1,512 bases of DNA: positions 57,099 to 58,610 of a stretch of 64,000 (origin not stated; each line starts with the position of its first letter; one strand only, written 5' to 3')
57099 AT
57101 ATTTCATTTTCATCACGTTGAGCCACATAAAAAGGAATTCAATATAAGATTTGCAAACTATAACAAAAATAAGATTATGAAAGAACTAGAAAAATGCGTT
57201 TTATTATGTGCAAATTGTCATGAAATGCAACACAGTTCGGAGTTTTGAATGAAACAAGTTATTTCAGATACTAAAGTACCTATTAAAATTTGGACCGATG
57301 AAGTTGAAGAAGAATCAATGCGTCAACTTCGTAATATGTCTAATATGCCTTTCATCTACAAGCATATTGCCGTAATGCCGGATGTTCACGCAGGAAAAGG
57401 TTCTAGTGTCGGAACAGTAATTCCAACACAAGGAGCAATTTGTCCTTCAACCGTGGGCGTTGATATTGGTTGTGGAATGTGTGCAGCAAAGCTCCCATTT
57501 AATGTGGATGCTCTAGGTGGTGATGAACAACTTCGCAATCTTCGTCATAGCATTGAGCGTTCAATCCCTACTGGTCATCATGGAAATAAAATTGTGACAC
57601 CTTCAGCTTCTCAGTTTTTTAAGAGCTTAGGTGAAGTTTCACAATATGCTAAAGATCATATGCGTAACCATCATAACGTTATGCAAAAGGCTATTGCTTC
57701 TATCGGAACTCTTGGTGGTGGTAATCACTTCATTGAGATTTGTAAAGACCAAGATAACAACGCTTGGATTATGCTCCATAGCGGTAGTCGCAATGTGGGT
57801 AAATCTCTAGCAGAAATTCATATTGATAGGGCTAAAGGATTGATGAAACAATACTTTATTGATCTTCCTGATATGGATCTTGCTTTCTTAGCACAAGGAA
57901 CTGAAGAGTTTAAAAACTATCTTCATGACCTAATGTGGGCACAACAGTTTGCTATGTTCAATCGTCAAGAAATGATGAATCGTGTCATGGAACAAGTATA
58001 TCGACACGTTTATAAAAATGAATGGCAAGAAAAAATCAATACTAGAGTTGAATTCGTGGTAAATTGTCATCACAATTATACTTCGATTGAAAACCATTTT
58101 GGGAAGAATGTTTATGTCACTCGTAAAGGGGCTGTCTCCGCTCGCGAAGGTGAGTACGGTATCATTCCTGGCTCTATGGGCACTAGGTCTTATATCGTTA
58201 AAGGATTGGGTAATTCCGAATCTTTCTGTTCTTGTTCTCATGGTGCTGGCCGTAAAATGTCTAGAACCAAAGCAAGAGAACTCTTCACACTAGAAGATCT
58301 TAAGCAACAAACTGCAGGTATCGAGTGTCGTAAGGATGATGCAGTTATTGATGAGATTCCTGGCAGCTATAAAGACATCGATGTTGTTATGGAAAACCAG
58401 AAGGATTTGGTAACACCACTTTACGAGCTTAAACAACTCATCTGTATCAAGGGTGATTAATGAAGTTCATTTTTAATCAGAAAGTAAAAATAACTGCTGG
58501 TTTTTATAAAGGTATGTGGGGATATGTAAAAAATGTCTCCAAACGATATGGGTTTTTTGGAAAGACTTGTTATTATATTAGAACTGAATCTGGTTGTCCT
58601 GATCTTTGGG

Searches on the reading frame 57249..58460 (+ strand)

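Call 20: search_protein_families(library=phrogs, proteins=[window:57249-58460:+], max_evalue=0.001)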
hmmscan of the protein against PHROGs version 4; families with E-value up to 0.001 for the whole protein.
window:57249-58460:+ (403 aa): 2 families
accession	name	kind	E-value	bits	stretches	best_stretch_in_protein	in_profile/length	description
phrog_1075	-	DNA, RNA and nucleotide metabolism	2.1e-145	486.4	1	6-403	60-442/459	tRNA splicing ligase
phrog_32430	-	DNA, RNA and nucleotide metabolism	1.6e-49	168.2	1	274-402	9-138/139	tRNA splicing ligase RtcB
